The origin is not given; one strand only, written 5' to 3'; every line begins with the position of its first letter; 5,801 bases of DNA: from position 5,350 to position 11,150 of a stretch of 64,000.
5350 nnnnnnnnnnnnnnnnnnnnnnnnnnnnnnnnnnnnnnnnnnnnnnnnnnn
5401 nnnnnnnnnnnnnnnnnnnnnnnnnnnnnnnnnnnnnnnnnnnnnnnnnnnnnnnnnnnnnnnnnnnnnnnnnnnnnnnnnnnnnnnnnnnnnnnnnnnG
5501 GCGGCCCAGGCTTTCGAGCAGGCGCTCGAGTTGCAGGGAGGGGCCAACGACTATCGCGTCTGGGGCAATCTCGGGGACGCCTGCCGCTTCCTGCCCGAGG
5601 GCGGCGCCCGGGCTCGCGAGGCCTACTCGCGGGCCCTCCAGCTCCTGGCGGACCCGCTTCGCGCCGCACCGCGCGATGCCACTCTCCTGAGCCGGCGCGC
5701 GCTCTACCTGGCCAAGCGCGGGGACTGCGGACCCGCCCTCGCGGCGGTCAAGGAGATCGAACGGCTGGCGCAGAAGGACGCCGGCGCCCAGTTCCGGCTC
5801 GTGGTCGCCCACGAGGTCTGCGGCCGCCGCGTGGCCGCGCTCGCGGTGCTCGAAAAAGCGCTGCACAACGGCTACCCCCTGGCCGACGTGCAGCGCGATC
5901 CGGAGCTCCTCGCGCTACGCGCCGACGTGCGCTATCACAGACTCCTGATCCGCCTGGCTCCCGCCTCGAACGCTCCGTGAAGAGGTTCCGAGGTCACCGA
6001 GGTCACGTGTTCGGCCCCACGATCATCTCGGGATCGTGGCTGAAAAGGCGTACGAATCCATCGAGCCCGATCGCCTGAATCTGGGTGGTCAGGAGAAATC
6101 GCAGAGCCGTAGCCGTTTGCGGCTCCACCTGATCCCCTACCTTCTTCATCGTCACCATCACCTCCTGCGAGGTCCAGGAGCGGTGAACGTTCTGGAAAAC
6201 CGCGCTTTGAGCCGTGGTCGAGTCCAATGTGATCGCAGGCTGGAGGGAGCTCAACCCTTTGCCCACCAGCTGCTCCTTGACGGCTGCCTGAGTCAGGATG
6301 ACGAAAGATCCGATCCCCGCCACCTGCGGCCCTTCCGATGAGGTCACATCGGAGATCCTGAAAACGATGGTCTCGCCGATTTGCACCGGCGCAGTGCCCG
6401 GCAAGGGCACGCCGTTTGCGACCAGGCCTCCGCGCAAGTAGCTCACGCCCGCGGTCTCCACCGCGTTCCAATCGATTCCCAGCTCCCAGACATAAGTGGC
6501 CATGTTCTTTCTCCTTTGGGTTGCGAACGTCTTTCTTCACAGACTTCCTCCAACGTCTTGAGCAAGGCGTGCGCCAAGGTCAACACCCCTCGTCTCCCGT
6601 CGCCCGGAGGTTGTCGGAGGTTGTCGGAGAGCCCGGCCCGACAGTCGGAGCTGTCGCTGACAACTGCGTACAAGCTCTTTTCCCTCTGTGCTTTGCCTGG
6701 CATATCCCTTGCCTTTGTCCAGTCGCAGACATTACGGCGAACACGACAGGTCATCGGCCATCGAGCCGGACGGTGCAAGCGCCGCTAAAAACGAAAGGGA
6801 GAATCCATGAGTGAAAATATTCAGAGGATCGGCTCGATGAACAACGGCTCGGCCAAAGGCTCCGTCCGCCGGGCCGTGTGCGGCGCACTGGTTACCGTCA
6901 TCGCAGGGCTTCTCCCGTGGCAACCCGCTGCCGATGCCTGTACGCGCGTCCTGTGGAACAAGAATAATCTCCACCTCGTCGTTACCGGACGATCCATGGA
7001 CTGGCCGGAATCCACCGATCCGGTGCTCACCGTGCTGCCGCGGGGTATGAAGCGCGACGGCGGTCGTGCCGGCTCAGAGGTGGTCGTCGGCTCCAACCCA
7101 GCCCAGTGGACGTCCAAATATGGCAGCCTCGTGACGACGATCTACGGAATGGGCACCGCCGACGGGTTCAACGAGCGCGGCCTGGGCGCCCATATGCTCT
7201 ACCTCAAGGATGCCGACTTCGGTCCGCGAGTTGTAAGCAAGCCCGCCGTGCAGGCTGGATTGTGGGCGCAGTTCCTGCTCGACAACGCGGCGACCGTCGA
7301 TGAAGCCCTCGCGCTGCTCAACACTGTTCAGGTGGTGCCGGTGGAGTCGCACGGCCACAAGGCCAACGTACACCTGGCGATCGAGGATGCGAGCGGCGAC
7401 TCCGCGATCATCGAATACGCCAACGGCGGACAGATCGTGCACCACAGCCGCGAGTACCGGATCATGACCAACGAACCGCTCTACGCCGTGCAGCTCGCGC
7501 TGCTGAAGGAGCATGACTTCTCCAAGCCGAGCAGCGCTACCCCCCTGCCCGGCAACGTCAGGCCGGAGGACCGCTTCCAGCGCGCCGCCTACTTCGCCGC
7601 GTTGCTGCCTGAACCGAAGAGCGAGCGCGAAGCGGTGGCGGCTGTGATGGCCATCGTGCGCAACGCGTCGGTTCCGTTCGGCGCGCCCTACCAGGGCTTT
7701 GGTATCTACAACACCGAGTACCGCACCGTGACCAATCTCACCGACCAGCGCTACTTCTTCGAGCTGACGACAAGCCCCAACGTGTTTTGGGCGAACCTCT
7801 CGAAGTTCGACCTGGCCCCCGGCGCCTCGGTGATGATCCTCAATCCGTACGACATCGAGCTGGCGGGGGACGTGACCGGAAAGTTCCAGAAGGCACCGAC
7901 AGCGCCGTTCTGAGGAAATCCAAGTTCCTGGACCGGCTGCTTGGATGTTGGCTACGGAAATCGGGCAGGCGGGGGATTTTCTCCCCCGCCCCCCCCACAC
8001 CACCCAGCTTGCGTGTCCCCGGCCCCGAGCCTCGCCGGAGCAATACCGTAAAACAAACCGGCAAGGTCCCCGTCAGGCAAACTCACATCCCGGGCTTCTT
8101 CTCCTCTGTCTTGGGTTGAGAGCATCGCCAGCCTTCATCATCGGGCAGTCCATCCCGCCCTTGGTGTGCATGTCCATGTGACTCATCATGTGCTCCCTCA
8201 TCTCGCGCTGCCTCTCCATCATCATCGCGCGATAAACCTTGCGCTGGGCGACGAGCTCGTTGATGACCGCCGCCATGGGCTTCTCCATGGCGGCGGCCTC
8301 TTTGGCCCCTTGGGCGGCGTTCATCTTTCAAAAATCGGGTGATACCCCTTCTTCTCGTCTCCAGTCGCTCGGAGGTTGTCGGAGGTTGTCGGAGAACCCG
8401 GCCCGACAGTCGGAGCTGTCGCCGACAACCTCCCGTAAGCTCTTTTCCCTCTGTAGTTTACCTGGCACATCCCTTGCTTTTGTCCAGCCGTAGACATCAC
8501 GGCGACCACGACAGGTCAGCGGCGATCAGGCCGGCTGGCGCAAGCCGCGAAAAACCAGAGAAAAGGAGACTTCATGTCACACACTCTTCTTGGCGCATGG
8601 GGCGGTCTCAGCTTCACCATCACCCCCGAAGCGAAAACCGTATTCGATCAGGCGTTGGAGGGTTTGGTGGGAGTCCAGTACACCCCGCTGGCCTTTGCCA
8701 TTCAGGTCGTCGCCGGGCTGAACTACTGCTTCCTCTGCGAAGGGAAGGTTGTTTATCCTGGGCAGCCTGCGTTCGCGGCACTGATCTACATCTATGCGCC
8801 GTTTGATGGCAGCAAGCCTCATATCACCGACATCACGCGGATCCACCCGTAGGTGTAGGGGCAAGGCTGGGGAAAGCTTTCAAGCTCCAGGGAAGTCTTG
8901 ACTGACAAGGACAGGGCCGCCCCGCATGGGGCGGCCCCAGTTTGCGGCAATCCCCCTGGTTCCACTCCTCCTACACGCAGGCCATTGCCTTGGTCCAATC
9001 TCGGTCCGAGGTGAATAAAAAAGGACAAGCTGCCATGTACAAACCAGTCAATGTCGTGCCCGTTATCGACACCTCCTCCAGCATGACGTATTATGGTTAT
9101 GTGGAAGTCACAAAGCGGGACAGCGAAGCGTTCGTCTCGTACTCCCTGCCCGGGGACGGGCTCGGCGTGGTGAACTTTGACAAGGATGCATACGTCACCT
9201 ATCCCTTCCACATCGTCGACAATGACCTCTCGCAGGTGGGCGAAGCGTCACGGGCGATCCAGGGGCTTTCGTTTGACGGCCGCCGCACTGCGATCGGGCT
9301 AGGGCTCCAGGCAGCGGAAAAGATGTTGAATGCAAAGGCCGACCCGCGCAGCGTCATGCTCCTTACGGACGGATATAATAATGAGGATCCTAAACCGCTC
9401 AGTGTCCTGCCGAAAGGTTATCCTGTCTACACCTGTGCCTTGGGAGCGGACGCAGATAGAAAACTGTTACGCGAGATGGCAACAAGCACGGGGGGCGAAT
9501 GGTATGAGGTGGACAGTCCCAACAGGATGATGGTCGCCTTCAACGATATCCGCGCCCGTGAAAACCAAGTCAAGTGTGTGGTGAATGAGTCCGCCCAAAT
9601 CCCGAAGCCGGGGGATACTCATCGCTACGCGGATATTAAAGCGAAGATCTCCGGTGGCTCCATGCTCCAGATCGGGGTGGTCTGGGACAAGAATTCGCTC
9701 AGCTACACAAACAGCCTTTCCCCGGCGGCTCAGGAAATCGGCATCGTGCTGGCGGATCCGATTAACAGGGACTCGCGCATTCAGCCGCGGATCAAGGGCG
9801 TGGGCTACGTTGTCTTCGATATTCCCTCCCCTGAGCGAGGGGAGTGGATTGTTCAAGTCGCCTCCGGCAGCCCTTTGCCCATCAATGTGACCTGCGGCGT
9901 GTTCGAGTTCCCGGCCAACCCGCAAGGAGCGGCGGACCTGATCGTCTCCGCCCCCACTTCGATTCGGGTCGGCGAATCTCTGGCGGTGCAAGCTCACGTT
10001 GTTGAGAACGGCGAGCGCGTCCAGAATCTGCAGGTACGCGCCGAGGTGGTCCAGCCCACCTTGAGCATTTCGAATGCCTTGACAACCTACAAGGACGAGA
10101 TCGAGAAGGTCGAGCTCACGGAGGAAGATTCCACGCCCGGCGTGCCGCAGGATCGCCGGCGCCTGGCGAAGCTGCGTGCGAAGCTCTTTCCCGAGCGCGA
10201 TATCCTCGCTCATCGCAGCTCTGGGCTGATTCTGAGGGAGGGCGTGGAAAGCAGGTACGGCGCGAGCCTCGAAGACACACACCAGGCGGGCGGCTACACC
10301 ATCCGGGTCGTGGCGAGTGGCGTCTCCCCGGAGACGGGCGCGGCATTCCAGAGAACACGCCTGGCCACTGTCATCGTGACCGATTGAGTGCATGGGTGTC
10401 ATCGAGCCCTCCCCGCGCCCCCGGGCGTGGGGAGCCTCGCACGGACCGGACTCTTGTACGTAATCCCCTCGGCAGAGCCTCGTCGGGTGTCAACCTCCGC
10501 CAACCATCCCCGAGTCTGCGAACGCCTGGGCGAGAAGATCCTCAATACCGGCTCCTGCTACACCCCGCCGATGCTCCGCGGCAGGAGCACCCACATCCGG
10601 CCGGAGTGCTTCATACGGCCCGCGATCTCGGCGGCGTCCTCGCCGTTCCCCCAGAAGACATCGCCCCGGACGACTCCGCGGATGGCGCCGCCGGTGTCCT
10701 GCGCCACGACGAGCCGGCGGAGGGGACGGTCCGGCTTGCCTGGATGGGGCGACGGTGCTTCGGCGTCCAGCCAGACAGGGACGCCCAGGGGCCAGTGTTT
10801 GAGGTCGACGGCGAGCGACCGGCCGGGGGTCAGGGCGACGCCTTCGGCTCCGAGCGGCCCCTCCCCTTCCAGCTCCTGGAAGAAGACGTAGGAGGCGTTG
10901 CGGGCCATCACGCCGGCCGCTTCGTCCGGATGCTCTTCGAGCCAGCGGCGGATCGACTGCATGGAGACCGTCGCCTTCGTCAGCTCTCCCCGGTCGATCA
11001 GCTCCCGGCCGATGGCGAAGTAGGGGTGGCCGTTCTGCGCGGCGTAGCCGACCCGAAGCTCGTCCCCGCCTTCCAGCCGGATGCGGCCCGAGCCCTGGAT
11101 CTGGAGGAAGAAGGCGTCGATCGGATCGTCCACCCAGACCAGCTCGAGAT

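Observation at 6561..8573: A ~220-bp sigma-54 promoter + palindromic enhancer + leader cassette is present twice, driving different secreted/inhibitor genes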

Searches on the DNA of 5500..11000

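Call 9: search_rna_families(source=window, start=5500, end=11000, threshold=evalue, max_evalue=1)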
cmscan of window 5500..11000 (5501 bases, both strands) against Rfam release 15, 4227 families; matches with E-value up to 1: 2.
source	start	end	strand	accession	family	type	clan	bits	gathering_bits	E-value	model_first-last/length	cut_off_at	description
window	5841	5912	-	RF03175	MIR3454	Gene; miRNA;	-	22.5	142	0.39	1-147/147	no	MIR3454 microRNA precursor family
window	8220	8253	-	RF02939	COG2908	Cis-reg;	-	19.7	58.7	0.14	1-45/45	no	COG2908 RNA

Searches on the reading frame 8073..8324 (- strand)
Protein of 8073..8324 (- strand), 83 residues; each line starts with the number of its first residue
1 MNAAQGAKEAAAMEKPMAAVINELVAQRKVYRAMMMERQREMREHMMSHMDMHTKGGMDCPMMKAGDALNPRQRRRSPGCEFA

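Call 11: search_protein_families(library=pfam, proteins=[window:8073-8324:-], max_evalue=0.01)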
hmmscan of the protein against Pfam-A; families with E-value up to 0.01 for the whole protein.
window:8073-8324:- (83 aa): 0 families

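Call 12: search_protein_families(library=ncbifam, proteins=[window:8073-8324:-], max_evalue=0.01)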
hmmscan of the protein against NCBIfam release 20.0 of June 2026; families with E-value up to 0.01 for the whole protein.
window:8073-8324:- (83 aa): 0 families

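Call 59: search_protein_families(library=pfam, proteins=[window:8073-8324:-], max_evalue=10)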
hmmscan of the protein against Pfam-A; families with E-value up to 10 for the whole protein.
window:8073-8324:- (83 aa): 1 family
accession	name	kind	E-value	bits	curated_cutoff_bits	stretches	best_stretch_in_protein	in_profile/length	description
PF15714.11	SpoVT_C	-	0.026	15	27.5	1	3-68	31-93/128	Stage V sporulation protein T C-terminal, transcription factor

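Call 84: search_protein_families(library=padloc, proteins=[window:8073-8324:-], max_evalue=0.001)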
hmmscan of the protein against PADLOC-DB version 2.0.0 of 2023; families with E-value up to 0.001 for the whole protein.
window:8073-8324:- (83 aa): 0 families

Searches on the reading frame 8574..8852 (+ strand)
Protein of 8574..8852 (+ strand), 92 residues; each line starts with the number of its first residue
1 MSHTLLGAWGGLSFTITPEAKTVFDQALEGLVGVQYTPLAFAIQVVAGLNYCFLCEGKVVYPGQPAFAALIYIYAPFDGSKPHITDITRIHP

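Call 11: search_protein_families(library=pfam, proteins=[window:8574-8852:+], max_evalue=0.01)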
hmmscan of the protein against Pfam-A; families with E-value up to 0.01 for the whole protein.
window:8574-8852:+ (92 aa): 0 families

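Call 12: search_protein_families(library=ncbifam, proteins=[window:8574-8852:+], max_evalue=0.01)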
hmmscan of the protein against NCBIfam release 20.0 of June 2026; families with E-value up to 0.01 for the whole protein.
window:8574-8852:+ (92 aa): 0 families

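Call 41: search_solved_structures(query=window:8574-8852:+, max_evalue=10, show_alignments=2)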
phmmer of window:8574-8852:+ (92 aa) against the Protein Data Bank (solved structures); distinct sequences matched with E-value up to 10: 1.
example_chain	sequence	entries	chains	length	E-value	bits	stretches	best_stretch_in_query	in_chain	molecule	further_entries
6i1m_A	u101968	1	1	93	0.16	15.6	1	16-75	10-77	Cystatin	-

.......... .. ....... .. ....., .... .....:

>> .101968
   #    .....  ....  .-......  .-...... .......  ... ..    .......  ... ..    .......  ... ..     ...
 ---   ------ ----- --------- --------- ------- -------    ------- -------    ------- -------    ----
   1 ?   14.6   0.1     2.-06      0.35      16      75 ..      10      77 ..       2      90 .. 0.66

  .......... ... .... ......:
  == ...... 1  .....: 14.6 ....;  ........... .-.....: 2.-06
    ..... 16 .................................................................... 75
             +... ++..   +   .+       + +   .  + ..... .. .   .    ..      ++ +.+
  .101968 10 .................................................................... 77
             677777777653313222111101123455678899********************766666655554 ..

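Call 59: search_protein_families(library=pfam, proteins=[window:8574-8852:+], max_evalue=10)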
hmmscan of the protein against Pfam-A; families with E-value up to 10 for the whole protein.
window:8574-8852:+ (92 aa): 0 families

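Call 84: search_protein_families(library=padloc, proteins=[window:8574-8852:+], max_evalue=0.001)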
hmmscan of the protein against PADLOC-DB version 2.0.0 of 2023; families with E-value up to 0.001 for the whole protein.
window:8574-8852:+ (92 aa): 0 families

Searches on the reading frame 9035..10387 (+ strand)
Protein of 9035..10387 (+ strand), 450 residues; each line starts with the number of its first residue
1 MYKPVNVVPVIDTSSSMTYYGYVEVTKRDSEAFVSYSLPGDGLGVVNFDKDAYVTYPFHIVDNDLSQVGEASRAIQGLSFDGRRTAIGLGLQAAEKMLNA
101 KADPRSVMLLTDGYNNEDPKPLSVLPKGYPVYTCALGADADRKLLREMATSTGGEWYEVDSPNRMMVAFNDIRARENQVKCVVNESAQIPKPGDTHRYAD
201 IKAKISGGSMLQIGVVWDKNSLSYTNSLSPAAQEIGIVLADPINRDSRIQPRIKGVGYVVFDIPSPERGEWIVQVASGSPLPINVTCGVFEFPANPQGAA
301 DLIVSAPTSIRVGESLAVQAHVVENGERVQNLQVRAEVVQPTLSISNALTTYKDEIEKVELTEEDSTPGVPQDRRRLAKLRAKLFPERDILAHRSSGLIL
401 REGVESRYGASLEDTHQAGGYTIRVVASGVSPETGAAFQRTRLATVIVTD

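Call 11: search_protein_families(library=pfam, proteins=[window:9035-10387:+], max_evalue=0.01)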
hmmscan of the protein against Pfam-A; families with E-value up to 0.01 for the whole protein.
window:9035-10387:+ (450 aa): 2 families
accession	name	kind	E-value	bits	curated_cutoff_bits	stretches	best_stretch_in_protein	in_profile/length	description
PF00092.34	VWA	-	1e-14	55.6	23.8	1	6-163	1-166/174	von Willebrand factor type A domain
PF13519.12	VWA_2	-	2e-11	44.9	27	1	8-113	2-106/107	von Willebrand factor type A domain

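Call 12: search_protein_families(library=ncbifam, proteins=[window:9035-10387:+], max_evalue=0.01)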
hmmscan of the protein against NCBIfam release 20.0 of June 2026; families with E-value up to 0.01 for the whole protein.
window:9035-10387:+ (450 aa): 2 families
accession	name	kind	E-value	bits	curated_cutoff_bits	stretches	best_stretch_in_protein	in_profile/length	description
NF047508.1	VWA_BatA_Lepto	exception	0.00014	21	380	1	40-177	129-274/315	VWA domain-containing protein BatA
TIGR03788.1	marine_srt_targ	equivalog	0.00049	18.6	551.65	1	6-163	273-432/629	marine proteobacterial sortase target protein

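Call 84: search_protein_families(library=padloc, proteins=[window:9035-10387:+], max_evalue=0.001)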
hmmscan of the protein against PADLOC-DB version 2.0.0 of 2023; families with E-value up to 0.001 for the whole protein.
window:9035-10387:+ (450 aa): 0 families
